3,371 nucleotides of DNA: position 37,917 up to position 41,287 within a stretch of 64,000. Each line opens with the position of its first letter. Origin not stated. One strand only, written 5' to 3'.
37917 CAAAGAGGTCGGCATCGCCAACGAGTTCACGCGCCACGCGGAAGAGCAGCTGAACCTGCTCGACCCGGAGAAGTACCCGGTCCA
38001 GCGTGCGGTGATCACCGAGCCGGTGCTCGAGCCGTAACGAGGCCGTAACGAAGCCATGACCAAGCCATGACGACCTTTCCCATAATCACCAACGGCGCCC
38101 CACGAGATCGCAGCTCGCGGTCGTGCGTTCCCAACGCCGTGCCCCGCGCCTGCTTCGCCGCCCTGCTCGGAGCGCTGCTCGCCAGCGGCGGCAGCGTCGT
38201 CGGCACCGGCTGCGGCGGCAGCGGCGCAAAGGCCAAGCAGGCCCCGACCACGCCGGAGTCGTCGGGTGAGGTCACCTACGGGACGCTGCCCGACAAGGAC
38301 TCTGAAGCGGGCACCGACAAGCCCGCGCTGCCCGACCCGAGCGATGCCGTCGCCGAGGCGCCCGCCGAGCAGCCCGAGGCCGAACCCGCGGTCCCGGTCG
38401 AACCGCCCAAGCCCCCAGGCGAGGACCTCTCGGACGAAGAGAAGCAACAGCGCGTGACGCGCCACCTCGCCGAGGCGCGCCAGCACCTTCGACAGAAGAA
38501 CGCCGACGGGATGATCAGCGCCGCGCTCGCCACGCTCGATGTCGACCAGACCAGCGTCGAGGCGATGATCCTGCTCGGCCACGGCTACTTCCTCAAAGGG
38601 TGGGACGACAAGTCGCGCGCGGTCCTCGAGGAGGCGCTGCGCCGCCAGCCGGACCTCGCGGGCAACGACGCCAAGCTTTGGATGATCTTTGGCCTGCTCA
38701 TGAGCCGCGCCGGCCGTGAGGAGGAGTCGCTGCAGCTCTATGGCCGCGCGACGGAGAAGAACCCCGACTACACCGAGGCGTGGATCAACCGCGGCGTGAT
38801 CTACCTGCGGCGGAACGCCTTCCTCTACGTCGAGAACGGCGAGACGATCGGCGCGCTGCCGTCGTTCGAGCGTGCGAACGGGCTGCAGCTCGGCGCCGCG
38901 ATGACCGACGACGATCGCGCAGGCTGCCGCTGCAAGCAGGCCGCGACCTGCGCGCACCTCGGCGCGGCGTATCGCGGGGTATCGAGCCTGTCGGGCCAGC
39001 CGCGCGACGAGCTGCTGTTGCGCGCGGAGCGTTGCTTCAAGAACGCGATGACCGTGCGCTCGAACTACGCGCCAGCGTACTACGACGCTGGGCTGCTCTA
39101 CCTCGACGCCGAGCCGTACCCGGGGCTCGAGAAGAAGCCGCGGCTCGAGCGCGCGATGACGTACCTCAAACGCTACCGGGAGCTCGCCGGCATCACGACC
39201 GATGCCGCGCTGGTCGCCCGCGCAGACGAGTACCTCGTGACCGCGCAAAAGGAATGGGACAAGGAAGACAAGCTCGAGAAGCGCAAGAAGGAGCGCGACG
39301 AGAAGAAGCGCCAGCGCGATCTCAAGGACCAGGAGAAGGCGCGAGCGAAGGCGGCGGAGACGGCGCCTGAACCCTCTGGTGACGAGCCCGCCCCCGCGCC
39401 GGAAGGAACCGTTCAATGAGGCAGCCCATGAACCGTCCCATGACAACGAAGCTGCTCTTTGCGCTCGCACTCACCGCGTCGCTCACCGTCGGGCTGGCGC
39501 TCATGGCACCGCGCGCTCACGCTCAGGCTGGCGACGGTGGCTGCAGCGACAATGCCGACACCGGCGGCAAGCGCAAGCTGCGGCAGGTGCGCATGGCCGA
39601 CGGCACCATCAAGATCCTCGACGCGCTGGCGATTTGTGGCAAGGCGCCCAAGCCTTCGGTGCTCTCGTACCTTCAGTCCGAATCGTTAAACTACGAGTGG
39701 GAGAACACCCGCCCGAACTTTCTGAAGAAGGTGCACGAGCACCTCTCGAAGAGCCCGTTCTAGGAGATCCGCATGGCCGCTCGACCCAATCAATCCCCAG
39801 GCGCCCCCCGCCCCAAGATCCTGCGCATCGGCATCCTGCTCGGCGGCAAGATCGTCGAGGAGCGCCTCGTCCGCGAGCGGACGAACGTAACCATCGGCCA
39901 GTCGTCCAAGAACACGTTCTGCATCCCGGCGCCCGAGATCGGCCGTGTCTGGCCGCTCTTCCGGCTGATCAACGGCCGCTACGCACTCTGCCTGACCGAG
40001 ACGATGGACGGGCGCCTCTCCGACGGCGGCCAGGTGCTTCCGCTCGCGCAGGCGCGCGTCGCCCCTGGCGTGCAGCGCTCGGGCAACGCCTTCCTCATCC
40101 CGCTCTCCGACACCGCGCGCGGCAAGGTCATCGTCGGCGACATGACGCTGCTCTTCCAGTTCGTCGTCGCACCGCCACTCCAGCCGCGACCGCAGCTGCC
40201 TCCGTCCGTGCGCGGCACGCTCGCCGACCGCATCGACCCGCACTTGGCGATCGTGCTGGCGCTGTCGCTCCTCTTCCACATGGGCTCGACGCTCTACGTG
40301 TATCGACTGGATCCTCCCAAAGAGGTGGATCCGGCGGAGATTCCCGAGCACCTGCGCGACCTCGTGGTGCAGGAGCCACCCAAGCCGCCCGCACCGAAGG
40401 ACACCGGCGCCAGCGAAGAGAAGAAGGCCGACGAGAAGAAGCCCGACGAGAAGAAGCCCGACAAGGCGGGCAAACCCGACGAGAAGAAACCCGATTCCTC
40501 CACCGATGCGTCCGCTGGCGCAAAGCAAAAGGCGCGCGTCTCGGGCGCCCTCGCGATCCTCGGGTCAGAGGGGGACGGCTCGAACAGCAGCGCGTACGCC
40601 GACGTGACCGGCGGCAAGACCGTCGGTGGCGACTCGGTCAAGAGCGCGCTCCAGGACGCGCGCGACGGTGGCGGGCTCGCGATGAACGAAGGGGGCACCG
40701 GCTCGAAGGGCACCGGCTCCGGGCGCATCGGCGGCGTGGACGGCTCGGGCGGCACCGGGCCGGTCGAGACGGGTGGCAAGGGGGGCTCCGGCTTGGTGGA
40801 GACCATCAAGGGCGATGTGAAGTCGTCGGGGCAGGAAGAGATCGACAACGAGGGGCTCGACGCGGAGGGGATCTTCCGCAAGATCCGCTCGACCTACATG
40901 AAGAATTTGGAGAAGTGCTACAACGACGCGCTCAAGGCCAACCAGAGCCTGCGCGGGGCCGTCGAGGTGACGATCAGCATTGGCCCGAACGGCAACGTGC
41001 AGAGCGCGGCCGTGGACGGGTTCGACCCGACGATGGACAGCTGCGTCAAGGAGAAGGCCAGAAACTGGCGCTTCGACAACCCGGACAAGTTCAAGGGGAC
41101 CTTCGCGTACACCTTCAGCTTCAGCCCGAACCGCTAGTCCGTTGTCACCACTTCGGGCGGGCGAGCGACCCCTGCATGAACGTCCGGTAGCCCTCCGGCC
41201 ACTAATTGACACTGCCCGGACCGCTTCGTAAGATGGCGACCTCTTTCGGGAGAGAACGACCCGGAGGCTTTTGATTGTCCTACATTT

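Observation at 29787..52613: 23-kb co-directional array physically joins a Glt/Nfs-like machine to a Wzx/Wzy polysaccharide pathway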

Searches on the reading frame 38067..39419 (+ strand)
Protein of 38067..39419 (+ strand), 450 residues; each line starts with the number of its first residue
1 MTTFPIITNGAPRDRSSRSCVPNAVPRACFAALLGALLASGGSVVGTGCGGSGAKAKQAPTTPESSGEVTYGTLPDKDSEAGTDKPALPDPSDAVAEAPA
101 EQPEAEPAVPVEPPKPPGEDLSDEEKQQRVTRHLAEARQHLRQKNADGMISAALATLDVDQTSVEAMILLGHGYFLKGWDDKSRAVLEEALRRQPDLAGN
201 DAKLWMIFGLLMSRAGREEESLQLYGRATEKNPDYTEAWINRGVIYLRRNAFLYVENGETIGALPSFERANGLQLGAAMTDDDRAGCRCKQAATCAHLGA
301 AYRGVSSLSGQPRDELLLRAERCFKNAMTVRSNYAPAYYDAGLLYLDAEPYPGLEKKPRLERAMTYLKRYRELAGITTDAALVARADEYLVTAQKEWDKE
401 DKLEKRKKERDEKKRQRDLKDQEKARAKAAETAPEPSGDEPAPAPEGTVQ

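Call 6: search_protein_families(library=pfam, proteins=[window:38067-39419:+], max_evalue=0.01)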
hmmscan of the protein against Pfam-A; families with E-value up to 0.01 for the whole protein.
window:38067-39419:+ (450 aa): 8 families
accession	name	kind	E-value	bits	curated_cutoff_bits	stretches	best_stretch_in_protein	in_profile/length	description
PF13414.12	TPR_11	-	9.3e-09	35.3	26.8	1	216-248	8-40/42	TPR repeat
PF13431.12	TPR_17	-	1.9e-07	31.3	24.4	1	224-260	1-29/34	Tetratricopeptide repeat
PF13428.12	TPR_14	-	2.3e-07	31.3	23.5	1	203-243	2-42/44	Tetratricopeptide repeat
PF07719.23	TPR_2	-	3.1e-05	24.2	27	0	165-196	2-33/34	Tetratricopeptide repeat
PF13432.12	TPR_16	-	0.00064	20.6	32.7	1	214-251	9-46/65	Tetratricopeptide repeat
PF25063.1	ARM_TT21_C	-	0.00075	19.9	35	1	124-252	16-145/209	Tetratricopeptide repeat protein 21 C-terminal ARM domain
PF13181.12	TPR_8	-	0.00099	19.5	25.7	0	165-196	2-33/34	Tetratricopeptide repeat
PF14559.12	TPR_19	-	0.0098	16.6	25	0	215-250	4-39/68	Tetratricopeptide repeat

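Call 9: search_protein_families(library=ncbifam, proteins=[window:38067-39419:+], max_evalue=0.01)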
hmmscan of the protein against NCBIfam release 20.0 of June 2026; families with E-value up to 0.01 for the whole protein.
window:38067-39419:+ (450 aa): 6 families
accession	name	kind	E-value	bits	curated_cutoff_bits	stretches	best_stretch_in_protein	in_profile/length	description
NF033758.1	gliding_GltE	equivalog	0.00033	19.7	225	0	320-357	241-278/411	adventurous gliding motility TPR repeat lipoprotein GltE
TIGR02917.1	PEP_TPR_lipo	equivalog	0.0007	17.6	312.2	1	138-243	98-200/899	XrtA/PEP-CTERM system TPR-repeat protein PrsT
NF040959.1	MamA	equivalog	0.0012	18.4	200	0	183-252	56-121/204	magnetosome protein MamA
NF033762.1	social_mot_Tgl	equivalog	0.0018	17.7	225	0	161-247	133-215/252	social motility TPR repeat lipoprotein Tgl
NF002725.1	PRK02603.1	equivalog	0.0033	17.5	143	1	187-250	58-120/173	photosystem I assembly protein Ycf3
NF040561.1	PrimPol_Msp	equivalog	0.0077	14.8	200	0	183-247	6-70/515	CRISPR-associated primase-polymerase type A1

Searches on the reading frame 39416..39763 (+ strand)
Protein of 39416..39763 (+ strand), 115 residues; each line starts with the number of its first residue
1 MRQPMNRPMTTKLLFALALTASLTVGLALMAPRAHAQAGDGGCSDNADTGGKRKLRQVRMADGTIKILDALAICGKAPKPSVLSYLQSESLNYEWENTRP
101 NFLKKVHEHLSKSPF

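Call 6: search_protein_families(library=pfam, proteins=[window:39416-39763:+], max_evalue=0.01)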
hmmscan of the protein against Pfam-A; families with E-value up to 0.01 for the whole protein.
window:39416-39763:+ (115 aa): 0 families

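Call 9: search_protein_families(library=ncbifam, proteins=[window:39416-39763:+], max_evalue=0.01)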
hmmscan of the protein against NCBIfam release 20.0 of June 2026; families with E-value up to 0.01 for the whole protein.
window:39416-39763:+ (115 aa): 0 families

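Call 42: search_protein_families(library=ncbifam, proteins=[window:39416-39763:+], max_evalue=10)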
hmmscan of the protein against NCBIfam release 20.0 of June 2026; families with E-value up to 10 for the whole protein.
window:39416-39763:+ (115 aa): 1 family
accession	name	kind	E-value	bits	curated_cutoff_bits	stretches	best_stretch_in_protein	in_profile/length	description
NF040631.2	InhA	exception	0.19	11.3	430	1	50-100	175-221/257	NADH-dependent enoyl-ACP reductase InhA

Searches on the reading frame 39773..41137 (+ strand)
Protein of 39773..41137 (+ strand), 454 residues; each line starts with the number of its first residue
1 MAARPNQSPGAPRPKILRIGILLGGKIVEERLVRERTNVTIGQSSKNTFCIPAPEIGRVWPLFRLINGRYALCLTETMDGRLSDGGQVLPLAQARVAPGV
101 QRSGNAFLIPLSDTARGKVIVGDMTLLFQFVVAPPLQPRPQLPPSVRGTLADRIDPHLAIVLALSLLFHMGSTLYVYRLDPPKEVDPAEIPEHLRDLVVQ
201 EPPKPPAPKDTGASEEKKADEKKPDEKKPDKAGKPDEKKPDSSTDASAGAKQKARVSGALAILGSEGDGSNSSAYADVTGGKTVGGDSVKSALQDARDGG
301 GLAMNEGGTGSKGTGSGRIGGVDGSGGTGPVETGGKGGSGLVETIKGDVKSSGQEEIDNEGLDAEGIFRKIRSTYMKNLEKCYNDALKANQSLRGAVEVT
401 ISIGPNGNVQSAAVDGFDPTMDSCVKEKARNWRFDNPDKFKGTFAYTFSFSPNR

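Call 6: search_protein_families(library=pfam, proteins=[window:39773-41137:+], max_evalue=0.01)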
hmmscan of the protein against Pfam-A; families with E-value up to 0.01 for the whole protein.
window:39773-41137:+ (454 aa): 1 family
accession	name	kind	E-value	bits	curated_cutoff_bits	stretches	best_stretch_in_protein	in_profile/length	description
PF03544.19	TonB_C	-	0.0031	18.4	24.6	1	391-437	12-60/79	Gram-negative bacterial TonB protein C-terminal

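Call 9: search_protein_families(library=ncbifam, proteins=[window:39773-41137:+], max_evalue=0.01)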
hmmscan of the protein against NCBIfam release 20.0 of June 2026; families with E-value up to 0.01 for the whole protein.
window:39773-41137:+ (454 aa): 3 families
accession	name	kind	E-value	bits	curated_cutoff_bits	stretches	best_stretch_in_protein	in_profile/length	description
NF033760.1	gliding_GltG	equivalog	3.6e-27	95.2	650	1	18-438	205-632/650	adventurous gliding motility protein GltG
NF033768.1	myxo_SS_tail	domain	9.9e-17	60.9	40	1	363-451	2-92/92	AgmX/PglI C-terminal domain-containing protein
TIGR01352.1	tonB_Cterm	subfamily_domain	2.5e-05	24.5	27.1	1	387-452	6-75/76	TonB family protein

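Call 13: find_homologous_proteins(query=window:39773-41137:+, max_evalue=0.00001)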
Query window:39773-41137:+ (454 aa): 551 proteins with E <= 0.00001 among 8000 candidates; the best 120 are listed.
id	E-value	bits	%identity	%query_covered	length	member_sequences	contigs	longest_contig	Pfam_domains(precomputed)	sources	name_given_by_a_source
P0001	0.0e+0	1012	100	100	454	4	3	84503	-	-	-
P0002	5.2e-133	462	50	98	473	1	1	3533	-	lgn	-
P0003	8.4e-123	428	47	98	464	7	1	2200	PF03544.20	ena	-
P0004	2.4e-121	424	46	100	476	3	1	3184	-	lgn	-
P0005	6.7e-121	422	47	100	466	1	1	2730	-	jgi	jgi:outer membrane biosynthesis protein TonB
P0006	6.2e-120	419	47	94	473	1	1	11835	-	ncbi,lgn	-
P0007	9.8e-120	418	45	99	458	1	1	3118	-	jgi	jgi:TonB family protein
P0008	1.4e-118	415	46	98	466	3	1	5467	-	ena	-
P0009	7.2e-118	412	46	97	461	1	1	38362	-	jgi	jgi:TonB family protein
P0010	8.0e-118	412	46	99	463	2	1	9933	-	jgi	jgi:TonB family protein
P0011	8.2e-118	412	47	97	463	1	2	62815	-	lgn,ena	-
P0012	3.6e-117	410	46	99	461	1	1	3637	PF03544.20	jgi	jgi:TonB family protein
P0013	5.4e-117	409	46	100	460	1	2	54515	-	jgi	jgi:TonB family protein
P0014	9.8e-116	405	47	98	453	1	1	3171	-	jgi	jgi:hypothetical protein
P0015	7.0e-112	393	44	99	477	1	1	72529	-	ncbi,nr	ncbi:MAG: AgmX/PglI C-terminal domain-containing protein [Deltaproteobacteria bacterium]|nr:AgmX/Pgl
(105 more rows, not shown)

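Call 15: find_related_loci(query=A1, collection=genome_contigs, flank=10000)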
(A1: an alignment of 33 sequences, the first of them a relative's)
Query A1 (454 aa) in genome_contigs; peptide patterns used: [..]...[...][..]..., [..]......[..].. (x = any residue, [..] = any of these).
265 stretches matched a pattern; 218 encode a relative of the query (tblastn E <= 1e-3); the best 80 are kept; 80 distinct loci.
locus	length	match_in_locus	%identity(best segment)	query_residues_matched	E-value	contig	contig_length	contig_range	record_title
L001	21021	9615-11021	44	2-452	4e-99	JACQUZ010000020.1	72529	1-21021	MAG: Deltaproteobacteria bacterium isolate NC_groundwater_1450_Ag_S-0.65um_64_25 S_p65_S5_coassembly_k141_617076, whole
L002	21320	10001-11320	39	9-437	3e-82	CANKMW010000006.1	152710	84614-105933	MAG: Myxococcales bacterium isolate TH-Jun18-119 genome assembly, contig: TH-Jun18-C90, whole genome shotgun sequence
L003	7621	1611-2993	38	4-453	6e-82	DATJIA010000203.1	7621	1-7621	MAG TPA_asm: Kofleriaceae bacterium isolate SMAG_U15526 k141_1996545, whole genome shotgun sequence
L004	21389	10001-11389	37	13-453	5e-82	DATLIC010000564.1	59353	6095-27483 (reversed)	MAG TPA_asm: Kofleriaceae bacterium isolate SMAG_U13657 k141_4117990, whole genome shotgun sequence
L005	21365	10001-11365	38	10-450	1e-80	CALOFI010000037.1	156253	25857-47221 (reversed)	MAG: uncultured Myxococcales bacterium isolate LOGT_bin.0017 genome assembly, contig: contig_61412, whole genome shotgun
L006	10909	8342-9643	38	13-437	8e-81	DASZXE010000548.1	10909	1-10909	MAG TPA_asm: Kofleriaceae bacterium isolate SMAG_U6175 k141_372314, whole genome shotgun sequence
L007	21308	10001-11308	39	13-437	3e-80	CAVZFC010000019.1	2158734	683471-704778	MAG: uncultured delta proteobacterium isolate MFD05684.bin.1.145 genome assembly, contig: contig_45184, whole genome sho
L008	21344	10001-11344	37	1-437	2e-78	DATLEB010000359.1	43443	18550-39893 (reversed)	MAG TPA_asm: Kofleriaceae bacterium isolate SMAG_U14365 k141_8138489, whole genome shotgun sequence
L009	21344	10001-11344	35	1-437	1e-77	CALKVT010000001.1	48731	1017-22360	MAG TPA_asm: uncultured Myxococcales bacterium isolate SRR1506987_bin.35_CONCOCT_v1.1_MAG genome assembly, contig: ERZ76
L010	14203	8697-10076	36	4-453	1e-77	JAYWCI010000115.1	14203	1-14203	MAG: Kofleriaceae bacterium isolate GL94_UP_concoct_149 GL94_UP_concoct_149_114, whole genome shotgun sequence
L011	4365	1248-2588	36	1-437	1e-77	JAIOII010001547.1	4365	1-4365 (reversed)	MAG: Kofleriaceae bacterium isolate MAG_26 contig_300448, whole genome shotgun sequence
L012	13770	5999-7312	39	13-442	1e-77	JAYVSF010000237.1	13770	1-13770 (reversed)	MAG: Myxococcales bacterium isolate GL74_DN_concoct_155_sub GL74_DN_concoct_155_sub_236, whole genome shotgun sequence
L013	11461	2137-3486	38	9-453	1e-76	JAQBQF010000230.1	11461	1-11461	MAG: Myxococcales bacterium isolate RYN_366 scaffold_2397125, whole genome shotgun sequence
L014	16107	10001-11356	38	11-453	2e-76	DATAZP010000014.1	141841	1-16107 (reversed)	MAG TPA_asm: Kofleriaceae bacterium isolate SMAG_U5708 k141_2795063, whole genome shotgun sequence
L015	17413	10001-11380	36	4-453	2e-76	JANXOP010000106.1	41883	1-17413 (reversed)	MAG: Kofleriaceae bacterium isolate GL140_1_concoct_276 GL140_1_k141_1081841, whole genome shotgun sequence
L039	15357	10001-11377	36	4-453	2e-72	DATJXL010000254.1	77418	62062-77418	MAG TPA_asm: Kofleriaceae bacterium isolate SMAG_U15125 k141_441152, whole genome shotgun sequence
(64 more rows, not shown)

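Call 52: search_solved_structures(query=A1, max_evalue=0.1)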
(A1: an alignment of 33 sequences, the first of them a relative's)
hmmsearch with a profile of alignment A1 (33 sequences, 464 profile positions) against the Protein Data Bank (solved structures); distinct sequences matched with E-value up to 0.1: 11.
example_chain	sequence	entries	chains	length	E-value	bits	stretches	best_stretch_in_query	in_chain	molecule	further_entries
9ddo_F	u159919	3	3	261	8e-05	25.1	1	402-449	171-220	Protein TonB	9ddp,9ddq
8rd6_A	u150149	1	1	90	0.00054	22.4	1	402-450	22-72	Protein TonB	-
1ihr_A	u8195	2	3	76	0.0018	20.6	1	402-449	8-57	TonB protein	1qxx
2gsk_B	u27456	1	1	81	0.0025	20.2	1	402-449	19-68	protein TONB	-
1u07_A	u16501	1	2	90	0.0029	20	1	402-449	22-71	TonB protein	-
2grx_C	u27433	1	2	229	0.003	19.9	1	402-449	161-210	Protein tonB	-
6i97_D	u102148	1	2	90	0.0078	18.5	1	401-446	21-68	Protein TonB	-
1xx3_A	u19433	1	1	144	0.0083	18.5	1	402-449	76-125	TonB protein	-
6fip_A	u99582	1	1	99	0.0088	18.4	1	401-446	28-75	Protein TonB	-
7zc8_B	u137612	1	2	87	0.034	16.4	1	403-460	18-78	Protein TonB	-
6yw5_DD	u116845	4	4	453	0.064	15.5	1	203-376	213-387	Mito ribosomal protein S4 | S4 RNA-binding domain-containing protein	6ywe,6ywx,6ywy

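Call 85: search_protein_families(library=ncbifam, proteins=[L039:13487-14761:+], max_evalue=0.01)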
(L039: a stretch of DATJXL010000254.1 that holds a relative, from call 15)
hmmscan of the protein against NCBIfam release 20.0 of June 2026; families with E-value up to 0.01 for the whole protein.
L039:13487-14761:+ (424 aa): 3 families
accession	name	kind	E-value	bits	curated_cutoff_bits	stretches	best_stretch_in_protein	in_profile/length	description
NF033761.1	gliding_GltJ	equivalog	6.8e-12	45.3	450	2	343-413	595-667/671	adventurous gliding motility protein GltJ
NF033768.1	myxo_SS_tail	domain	9.2e-12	44.9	40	1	342-411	14-83/92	AgmX/PglI C-terminal domain-containing protein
NF033760.1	gliding_GltG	equivalog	8.8e-10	37.7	650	1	344-404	569-632/650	adventurous gliding motility protein GltG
